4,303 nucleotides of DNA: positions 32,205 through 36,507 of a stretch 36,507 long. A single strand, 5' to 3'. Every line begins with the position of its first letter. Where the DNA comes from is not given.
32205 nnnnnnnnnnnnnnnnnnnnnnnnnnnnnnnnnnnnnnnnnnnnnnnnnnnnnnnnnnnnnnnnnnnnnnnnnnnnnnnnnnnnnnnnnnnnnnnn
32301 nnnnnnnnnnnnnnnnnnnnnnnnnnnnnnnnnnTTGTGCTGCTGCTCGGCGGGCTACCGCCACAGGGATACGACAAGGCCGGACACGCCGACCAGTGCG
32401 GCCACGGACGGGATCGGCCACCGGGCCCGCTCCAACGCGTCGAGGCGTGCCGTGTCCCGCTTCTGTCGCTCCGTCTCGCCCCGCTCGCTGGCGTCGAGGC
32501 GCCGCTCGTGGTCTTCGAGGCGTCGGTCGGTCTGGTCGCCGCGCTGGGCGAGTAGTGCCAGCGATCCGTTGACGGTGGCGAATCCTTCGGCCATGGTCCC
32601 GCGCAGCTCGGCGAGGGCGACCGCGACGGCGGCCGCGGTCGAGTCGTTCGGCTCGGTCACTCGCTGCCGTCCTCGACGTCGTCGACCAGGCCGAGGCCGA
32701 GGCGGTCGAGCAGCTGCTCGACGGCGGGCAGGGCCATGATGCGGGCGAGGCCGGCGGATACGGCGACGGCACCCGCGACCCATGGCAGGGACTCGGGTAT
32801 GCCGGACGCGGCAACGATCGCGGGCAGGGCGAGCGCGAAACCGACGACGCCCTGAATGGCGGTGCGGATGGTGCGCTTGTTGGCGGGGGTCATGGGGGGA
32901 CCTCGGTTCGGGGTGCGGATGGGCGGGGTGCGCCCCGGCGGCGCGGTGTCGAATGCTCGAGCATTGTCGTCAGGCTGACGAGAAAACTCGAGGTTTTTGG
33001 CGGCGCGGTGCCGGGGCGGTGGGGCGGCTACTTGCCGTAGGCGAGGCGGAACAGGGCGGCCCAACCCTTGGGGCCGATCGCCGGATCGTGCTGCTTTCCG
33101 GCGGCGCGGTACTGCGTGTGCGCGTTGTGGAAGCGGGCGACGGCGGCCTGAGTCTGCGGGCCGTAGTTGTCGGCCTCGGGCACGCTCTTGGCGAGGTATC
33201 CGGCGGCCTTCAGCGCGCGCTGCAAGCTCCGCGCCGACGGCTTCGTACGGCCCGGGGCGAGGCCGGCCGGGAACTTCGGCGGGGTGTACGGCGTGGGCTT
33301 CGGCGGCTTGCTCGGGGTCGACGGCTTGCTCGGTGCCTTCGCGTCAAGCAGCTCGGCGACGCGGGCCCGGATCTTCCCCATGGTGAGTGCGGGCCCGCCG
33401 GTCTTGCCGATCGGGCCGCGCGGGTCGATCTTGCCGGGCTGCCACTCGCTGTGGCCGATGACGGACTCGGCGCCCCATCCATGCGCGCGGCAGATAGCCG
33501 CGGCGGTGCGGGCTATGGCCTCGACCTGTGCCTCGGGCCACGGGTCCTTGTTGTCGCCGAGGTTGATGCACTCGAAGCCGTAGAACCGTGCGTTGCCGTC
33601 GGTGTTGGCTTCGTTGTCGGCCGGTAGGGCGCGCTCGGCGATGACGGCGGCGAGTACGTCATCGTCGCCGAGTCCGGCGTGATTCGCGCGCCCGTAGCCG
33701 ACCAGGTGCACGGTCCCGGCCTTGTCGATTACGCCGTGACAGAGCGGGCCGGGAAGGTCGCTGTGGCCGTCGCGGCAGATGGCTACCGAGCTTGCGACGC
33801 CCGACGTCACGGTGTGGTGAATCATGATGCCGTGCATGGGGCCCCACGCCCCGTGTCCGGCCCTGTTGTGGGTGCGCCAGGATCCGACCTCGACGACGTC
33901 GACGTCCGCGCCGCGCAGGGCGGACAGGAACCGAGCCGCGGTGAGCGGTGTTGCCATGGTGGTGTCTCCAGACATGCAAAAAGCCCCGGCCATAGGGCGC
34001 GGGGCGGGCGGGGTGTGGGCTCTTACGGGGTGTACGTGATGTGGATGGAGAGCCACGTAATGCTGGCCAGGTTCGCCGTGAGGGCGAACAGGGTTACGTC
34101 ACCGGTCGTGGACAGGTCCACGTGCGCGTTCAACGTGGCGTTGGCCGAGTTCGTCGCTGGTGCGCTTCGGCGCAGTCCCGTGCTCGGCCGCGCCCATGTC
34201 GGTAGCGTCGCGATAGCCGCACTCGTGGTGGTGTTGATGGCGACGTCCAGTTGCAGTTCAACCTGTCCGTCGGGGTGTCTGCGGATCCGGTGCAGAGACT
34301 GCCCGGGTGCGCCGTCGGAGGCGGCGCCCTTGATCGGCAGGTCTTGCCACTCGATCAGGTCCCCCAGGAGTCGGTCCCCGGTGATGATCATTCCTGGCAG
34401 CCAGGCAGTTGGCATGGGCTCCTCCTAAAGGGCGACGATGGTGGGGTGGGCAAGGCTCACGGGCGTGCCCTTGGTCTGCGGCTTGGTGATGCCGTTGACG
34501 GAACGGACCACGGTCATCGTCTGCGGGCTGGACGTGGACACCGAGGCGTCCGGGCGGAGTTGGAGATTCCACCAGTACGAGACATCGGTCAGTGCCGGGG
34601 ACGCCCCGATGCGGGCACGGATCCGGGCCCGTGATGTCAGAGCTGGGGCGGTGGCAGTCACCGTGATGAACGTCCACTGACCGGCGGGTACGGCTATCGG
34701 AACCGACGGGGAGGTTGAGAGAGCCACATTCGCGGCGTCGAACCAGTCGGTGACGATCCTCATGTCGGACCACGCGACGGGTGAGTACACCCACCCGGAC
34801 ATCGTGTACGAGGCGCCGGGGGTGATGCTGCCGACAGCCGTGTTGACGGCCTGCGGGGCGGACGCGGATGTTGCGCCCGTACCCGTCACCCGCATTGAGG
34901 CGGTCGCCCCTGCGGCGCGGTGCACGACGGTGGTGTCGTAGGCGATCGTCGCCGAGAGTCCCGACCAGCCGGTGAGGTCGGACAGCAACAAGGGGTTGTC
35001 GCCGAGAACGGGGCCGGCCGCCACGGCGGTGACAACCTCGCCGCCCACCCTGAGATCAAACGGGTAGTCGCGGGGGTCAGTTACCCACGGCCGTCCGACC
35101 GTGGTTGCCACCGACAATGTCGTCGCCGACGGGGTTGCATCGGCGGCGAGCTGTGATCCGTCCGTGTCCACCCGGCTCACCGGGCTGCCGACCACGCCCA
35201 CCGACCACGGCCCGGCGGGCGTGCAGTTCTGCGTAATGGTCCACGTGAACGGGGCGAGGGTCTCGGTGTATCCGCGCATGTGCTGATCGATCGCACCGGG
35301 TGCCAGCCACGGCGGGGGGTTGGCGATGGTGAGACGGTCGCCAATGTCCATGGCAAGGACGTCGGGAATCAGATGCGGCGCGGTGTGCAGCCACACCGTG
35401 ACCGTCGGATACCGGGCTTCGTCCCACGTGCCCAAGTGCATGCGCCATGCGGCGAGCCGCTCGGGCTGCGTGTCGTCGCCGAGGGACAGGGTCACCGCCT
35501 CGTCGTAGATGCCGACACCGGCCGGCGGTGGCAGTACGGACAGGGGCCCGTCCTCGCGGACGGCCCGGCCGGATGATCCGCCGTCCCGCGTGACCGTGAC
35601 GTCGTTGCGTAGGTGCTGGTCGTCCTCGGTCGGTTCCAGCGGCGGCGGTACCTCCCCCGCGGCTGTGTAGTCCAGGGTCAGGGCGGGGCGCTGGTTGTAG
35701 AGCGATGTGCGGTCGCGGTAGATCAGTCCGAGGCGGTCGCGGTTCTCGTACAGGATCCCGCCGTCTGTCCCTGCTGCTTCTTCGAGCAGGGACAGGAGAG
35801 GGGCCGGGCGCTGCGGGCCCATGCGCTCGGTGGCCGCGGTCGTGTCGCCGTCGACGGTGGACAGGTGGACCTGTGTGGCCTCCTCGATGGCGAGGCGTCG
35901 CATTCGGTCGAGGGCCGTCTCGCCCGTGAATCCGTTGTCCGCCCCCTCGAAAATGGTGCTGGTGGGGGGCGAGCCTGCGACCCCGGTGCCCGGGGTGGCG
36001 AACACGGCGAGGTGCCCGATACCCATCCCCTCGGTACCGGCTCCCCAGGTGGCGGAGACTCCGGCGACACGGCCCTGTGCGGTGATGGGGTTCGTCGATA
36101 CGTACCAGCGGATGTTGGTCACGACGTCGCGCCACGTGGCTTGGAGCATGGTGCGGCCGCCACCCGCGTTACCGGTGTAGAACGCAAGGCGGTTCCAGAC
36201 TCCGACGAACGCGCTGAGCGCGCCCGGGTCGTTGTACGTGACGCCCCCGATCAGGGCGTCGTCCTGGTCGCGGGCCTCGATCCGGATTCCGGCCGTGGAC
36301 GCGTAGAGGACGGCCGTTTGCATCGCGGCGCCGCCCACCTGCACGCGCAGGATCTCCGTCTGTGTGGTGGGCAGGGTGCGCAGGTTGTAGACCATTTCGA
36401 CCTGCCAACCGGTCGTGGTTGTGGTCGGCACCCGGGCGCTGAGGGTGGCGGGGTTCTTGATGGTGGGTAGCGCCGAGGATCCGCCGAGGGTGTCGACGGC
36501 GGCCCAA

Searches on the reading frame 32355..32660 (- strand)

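Call 55: search_protein_families(library=phrogs, proteins=[window:32355-32660:-], max_evalue=0.001)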
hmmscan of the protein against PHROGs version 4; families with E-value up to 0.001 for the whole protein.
window:32355-32660:- (101 aa): 1 family
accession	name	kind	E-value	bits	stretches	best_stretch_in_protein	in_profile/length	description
phrog_5225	-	unknown function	2.4e-24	86.5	1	7-100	3-86/92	-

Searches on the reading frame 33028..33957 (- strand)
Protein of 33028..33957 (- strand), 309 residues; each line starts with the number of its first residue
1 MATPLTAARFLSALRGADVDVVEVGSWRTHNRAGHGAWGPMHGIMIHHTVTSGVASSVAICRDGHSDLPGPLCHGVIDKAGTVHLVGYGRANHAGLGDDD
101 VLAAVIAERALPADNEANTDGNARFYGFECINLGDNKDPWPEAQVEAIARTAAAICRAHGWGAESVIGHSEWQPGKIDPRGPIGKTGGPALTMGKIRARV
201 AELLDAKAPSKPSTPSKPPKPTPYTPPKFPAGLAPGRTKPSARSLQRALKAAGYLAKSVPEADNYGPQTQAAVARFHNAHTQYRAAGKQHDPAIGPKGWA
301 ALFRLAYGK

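Call 55: search_protein_families(library=phrogs, proteins=[window:33028-33957:-], max_evalue=0.001)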
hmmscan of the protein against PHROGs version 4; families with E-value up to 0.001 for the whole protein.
window:33028-33957:- (309 aa): 7 families
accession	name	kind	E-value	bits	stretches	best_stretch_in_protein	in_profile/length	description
phrog_880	-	lysis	2e-71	242.7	1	1-302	155-431/435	endolysin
phrog_1493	-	lysis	2.3e-37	130.1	1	19-308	10-311/394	endolysin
phrog_700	-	lysis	1.1e-09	39.2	1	38-215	248-380/491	endolysin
phrog_9589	-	lysis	2.1e-09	38.7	1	206-306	173-272/281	endolysin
phrog_2649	-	lysis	5.9e-06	27.3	1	208-304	149-237/261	endolysin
phrog_14048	-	lysis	8.2e-06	26.7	1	115-221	81-185/305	endolysin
phrog_1794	-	lysis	6.6e-05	23.5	1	42-217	57-205/336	amidase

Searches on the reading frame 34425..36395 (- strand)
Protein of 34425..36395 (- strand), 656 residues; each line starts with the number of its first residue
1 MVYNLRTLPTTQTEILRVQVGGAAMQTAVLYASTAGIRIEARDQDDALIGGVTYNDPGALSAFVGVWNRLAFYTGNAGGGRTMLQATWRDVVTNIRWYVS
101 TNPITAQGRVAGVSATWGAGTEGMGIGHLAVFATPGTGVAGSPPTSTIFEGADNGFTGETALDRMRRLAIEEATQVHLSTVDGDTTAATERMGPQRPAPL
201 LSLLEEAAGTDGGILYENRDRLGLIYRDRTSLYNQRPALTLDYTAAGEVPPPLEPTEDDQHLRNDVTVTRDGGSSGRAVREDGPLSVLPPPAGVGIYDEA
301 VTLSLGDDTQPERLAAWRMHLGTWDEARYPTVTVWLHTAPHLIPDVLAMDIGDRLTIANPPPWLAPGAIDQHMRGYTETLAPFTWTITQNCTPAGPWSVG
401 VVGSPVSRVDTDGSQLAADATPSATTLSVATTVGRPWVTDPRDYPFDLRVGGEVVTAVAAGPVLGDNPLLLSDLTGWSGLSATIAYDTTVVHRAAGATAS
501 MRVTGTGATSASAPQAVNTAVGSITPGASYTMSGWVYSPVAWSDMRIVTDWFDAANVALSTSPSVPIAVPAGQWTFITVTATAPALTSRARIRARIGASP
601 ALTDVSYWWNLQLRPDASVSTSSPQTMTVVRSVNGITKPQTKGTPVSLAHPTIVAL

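Call 55: search_protein_families(library=phrogs, proteins=[window:34425-36395:-], max_evalue=0.001)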
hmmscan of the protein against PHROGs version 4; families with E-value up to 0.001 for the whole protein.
window:34425-36395:- (656 aa): 3 families
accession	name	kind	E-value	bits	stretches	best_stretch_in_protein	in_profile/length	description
phrog_5313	-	unknown function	2.1e-140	470.8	2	2-497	567-1048/1052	-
phrog_24476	-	other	2.5e-63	215.3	3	232-410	424-603/1066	phosphodiesterase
phrog_16363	-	unknown function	4.1e-08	33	1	472-600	180-304/757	-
